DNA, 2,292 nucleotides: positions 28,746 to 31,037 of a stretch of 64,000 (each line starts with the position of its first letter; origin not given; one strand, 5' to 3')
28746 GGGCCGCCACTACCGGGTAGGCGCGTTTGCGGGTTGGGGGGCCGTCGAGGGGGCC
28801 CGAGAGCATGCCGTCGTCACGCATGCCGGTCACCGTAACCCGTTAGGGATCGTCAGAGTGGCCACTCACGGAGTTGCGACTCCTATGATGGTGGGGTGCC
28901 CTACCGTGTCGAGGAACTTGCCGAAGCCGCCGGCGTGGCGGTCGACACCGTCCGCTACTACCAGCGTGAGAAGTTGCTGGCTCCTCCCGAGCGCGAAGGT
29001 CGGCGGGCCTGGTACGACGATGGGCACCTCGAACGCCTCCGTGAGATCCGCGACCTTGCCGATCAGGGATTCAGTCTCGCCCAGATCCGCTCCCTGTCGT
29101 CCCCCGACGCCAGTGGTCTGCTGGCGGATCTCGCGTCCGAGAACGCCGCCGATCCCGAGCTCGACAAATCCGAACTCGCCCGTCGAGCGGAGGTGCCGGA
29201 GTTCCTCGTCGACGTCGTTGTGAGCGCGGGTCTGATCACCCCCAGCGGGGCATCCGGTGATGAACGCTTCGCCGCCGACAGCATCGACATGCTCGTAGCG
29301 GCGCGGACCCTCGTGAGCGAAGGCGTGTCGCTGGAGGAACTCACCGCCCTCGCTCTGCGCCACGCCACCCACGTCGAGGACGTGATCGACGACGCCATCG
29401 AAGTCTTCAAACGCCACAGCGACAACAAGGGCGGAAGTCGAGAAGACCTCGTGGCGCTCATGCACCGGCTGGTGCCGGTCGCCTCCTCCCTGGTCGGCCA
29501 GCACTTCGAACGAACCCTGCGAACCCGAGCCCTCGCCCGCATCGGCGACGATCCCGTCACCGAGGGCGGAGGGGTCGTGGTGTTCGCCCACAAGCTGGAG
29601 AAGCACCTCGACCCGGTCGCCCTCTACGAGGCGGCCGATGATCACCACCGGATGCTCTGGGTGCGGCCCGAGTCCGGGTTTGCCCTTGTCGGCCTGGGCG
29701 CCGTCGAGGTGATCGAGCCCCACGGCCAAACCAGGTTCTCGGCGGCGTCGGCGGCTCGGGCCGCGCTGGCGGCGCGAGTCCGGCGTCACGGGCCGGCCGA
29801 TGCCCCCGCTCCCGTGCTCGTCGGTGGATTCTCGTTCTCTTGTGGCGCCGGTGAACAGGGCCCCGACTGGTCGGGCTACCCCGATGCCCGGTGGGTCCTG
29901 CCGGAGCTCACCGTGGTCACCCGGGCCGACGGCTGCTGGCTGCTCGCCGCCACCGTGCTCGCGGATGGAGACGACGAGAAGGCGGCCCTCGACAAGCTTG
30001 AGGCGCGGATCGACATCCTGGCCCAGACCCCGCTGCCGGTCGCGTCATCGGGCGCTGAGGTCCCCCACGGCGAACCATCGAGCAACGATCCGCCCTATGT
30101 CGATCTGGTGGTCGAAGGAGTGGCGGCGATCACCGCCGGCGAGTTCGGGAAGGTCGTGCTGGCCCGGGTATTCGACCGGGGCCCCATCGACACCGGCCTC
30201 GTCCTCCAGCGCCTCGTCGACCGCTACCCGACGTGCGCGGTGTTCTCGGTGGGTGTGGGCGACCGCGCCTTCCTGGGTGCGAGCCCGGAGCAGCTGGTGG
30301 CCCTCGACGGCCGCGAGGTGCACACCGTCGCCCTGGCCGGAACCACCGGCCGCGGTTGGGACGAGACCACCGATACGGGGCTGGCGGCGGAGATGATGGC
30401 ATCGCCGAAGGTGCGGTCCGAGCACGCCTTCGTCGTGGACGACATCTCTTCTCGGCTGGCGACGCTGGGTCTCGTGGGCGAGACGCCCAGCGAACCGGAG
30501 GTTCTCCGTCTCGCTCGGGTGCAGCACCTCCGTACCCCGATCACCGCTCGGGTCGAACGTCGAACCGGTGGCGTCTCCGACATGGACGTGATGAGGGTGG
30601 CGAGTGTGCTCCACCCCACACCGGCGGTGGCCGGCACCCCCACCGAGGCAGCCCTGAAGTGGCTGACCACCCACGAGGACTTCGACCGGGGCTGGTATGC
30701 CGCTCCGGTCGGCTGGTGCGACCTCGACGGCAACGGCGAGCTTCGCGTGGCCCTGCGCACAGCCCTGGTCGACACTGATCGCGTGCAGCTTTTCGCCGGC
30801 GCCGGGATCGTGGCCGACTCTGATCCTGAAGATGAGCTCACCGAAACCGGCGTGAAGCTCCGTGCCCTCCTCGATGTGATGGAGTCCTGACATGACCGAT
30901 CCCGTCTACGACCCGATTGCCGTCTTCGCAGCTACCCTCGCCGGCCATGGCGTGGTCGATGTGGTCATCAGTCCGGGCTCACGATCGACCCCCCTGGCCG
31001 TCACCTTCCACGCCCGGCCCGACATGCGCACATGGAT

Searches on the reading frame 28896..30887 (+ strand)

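Call 85: search_protein_families(library=pfam, proteins=[window:28896-30887:+], max_evalue=0.001)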
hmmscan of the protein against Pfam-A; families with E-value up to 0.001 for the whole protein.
window:28896-30887:+ (664 aa): 3 families
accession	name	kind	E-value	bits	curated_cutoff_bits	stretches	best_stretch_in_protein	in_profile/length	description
PF00425.24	Chorismate_bind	-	5.6e-66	223.1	27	1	400-654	4-257/257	chorismate binding enzyme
PF13411.12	MerR_1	-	6.2e-22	77.9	21.6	1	3-67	1-65/69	MerR HTH family regulatory protein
PF00376.29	MerR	-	3.7e-08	33.5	28.2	1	5-38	2-36/38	MerR family regulatory protein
